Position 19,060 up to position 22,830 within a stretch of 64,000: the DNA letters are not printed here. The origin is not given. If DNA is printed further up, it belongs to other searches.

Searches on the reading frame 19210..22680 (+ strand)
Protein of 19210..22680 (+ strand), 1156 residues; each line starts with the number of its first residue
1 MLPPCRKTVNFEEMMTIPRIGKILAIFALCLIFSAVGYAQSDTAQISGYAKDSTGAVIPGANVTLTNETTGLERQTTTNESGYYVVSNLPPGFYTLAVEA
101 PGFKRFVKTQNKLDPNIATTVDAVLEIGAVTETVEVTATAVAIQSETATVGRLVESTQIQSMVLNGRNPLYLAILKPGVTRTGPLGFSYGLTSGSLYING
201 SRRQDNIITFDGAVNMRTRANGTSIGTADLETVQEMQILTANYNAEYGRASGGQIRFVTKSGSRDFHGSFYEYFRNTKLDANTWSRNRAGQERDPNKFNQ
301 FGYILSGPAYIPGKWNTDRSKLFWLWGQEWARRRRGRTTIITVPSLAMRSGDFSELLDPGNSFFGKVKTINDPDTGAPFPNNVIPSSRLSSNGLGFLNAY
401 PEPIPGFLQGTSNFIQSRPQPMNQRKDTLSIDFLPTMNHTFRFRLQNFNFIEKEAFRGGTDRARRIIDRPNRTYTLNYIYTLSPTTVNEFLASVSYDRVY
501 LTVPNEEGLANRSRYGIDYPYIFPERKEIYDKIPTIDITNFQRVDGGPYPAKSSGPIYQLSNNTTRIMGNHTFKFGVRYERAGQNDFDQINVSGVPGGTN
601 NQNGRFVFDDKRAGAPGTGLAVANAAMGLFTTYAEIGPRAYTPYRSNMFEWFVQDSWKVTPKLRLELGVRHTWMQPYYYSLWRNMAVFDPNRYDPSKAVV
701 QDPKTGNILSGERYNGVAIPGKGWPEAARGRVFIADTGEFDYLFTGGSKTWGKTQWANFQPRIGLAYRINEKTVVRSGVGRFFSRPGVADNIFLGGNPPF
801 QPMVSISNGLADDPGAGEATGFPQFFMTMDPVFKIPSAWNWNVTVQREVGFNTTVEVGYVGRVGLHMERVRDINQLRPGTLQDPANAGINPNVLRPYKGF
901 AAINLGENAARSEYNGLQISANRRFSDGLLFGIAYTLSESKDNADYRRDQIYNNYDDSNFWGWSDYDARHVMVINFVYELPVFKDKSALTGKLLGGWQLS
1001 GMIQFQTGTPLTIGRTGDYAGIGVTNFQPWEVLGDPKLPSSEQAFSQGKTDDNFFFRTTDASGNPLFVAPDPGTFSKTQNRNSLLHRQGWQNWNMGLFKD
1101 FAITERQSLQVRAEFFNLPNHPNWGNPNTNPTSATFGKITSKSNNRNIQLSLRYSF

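Call 49: search_protein_families(library=pfam, proteins=[window:19210-22680:+], max_evalue=0.0001)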
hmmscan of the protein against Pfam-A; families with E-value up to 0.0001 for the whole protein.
window:19210-22680:+ (1156 aa): 6 families
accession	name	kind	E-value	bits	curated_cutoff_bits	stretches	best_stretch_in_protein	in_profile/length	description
PF25183.1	OMP_b-brl_4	-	8.6e-189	630.2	30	1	258-1149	1-838/838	Outer membrane beta barrel domain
PF13620.12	CarboxypepD_reg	-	1.2e-20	74.1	32.3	1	45-126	1-82/82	Carboxypeptidase regulatory-like domain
PF00593.30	TonB_dep_Rec_b-barrel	-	1.7e-10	41.8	27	1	456-806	34-273/436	TonB dependent receptor-like, beta-barrel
PF13715.12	CarbopepD_reg_2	-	6.4e-08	33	32.2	1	46-111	1-63/88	CarboxypepD_reg-like domain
PF17210.9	SdrD_B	-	4.1e-06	27.4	29.7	1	52-122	18-88/112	SdrD B-like domain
PF17802.7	SpaA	-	9.6e-05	22.9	23.1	0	50-96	7-56/91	Prealbumin-like fold domain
